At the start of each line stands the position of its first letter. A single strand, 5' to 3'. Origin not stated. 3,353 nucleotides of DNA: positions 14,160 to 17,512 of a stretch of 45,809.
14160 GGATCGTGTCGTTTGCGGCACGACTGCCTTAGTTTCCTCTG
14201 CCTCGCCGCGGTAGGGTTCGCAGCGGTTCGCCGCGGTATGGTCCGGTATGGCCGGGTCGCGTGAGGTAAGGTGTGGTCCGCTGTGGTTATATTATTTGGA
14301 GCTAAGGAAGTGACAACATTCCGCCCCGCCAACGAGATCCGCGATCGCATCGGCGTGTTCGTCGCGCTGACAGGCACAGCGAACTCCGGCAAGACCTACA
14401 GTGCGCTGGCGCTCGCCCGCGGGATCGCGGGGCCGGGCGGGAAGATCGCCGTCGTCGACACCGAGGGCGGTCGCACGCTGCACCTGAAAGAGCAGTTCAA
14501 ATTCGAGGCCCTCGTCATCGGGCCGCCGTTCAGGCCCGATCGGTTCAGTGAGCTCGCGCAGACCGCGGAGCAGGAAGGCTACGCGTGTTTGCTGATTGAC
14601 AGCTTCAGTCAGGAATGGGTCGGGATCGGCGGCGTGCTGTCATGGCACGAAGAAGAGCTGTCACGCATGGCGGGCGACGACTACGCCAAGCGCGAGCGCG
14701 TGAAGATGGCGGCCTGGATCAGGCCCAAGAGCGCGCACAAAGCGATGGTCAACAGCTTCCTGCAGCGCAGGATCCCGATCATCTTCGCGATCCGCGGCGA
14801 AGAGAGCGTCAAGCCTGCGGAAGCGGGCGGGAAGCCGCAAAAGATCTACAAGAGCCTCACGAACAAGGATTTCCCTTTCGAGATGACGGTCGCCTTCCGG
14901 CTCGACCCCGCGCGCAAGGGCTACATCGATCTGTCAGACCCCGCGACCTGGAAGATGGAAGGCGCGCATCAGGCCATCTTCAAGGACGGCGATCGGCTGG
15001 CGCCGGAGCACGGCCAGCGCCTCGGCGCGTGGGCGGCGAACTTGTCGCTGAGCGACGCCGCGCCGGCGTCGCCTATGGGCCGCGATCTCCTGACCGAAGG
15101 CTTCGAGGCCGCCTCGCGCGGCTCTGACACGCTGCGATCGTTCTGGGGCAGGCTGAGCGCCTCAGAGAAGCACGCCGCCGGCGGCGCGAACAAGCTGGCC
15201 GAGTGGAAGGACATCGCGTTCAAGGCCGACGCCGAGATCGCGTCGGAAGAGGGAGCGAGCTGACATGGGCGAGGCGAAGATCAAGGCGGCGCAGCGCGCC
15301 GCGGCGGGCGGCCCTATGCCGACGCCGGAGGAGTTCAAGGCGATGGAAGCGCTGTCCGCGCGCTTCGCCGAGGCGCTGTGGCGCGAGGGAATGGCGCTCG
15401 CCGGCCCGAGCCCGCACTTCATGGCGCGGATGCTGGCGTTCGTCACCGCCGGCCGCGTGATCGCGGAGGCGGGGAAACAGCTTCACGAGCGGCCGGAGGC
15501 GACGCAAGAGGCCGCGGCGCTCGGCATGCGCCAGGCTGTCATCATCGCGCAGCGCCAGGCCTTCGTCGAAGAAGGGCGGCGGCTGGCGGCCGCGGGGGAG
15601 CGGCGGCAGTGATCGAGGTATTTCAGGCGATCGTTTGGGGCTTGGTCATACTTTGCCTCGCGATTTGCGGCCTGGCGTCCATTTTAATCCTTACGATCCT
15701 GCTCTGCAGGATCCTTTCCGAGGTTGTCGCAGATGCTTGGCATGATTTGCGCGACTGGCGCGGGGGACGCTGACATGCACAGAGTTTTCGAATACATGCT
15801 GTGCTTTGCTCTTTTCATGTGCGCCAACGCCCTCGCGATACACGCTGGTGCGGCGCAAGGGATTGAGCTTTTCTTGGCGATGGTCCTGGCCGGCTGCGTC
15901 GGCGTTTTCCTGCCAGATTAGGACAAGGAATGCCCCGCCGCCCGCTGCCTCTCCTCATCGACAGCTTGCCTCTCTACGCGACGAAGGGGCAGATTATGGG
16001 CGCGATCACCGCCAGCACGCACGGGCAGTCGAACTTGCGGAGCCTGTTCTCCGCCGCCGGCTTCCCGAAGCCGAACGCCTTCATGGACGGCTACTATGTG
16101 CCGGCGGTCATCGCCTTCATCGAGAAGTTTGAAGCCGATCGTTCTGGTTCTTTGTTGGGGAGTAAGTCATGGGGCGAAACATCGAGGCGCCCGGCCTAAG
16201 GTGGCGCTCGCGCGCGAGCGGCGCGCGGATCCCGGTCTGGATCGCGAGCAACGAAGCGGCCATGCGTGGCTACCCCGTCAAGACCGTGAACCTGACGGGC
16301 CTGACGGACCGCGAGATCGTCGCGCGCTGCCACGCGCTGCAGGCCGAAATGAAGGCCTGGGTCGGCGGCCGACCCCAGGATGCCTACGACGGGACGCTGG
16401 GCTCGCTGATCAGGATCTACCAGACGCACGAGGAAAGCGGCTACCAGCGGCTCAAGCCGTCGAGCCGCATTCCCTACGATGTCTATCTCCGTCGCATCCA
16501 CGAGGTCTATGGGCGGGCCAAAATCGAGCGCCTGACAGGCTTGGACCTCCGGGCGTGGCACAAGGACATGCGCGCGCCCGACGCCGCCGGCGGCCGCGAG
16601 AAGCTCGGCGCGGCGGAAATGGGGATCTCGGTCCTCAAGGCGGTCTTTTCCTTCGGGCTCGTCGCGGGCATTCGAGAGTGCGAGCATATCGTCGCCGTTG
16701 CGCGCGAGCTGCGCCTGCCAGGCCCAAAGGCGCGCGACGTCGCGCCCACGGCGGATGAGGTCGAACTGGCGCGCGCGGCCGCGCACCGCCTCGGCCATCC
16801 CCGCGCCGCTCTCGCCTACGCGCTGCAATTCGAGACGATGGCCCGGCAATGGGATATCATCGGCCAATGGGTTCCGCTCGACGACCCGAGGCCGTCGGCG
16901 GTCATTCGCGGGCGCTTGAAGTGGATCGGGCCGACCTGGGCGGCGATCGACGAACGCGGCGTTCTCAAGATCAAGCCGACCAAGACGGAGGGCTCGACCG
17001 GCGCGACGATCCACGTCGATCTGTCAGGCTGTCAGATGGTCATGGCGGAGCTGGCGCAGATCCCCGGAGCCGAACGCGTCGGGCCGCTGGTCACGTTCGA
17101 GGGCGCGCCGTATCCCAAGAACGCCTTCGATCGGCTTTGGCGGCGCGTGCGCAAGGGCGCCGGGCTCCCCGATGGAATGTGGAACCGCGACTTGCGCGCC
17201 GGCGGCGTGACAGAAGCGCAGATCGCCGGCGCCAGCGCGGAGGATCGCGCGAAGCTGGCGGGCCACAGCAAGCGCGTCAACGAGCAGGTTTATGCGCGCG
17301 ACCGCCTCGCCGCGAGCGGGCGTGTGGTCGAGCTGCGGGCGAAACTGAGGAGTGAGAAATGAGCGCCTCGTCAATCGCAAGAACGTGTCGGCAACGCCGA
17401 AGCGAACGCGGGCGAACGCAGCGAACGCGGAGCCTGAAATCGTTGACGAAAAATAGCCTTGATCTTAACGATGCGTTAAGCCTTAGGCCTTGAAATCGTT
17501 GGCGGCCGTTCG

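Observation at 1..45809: The palindromic heptamer CTGWCAG is about ten-fold over-represented and is written with rare codons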

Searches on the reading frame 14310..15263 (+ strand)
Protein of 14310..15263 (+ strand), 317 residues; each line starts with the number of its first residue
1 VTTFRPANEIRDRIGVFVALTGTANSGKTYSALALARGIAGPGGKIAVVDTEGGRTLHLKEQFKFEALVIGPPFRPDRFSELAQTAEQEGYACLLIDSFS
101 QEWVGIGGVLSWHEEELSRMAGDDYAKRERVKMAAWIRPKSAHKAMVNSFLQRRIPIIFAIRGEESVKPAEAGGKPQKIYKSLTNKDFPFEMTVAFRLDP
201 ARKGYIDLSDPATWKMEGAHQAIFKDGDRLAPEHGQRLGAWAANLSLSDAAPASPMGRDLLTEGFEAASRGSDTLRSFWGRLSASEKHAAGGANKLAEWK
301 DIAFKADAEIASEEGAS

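Call 12: search_protein_families(library=pfam, proteins=[window:14310-15263:+], max_evalue=0.01)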
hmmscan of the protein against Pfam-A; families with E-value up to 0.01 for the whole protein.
window:14310-15263:+ (317 aa): 2 families
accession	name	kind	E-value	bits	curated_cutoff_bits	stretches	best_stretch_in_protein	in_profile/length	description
PF13481.12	AAA_25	-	0.0011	19.1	27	0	15-57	33-87/195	AAA domain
PF13479.12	AAA_24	-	0.0072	16.6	27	0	18-104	5-78/195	AAA domain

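Call 97: search_protein_families(library=phrogs, proteins=[window:14310-15263:+], max_evalue=0.001)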
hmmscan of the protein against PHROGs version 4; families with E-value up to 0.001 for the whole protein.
window:14310-15263:+ (317 aa): 1 family
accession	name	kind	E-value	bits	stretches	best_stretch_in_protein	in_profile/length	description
phrog_1366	-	unknown function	1.3e-42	147.4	1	4-309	5-289/307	-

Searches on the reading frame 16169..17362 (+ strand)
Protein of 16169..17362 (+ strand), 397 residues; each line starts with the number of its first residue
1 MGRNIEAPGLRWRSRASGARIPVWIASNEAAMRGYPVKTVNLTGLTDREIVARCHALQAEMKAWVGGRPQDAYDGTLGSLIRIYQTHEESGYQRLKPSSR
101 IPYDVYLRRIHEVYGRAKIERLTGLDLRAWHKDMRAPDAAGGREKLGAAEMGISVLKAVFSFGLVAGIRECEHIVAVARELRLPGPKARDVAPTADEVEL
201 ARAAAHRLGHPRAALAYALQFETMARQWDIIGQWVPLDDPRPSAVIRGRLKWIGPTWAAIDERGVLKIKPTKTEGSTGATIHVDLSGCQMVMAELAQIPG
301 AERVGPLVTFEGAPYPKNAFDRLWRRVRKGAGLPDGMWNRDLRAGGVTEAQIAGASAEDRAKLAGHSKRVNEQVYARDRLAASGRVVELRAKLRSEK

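Call 12: search_protein_families(library=pfam, proteins=[window:16169-17362:+], max_evalue=0.01)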
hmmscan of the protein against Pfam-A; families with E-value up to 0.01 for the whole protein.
window:16169-17362:+ (397 aa): 0 families

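Call 97: search_protein_families(library=phrogs, proteins=[window:16169-17362:+], max_evalue=0.001)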
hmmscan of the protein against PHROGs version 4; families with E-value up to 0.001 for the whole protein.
window:16169-17362:+ (397 aa): 1 family
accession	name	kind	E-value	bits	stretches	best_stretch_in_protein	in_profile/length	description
phrog_1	-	integration and excision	1.4e-20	75.1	2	59-231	146-307/611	integrase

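Call 98: search_protein_families(library=ncbifam, proteins=[window:16169-17362:+], max_evalue=0.01)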
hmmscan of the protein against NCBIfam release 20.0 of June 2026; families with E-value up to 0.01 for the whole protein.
window:16169-17362:+ (397 aa): 0 families
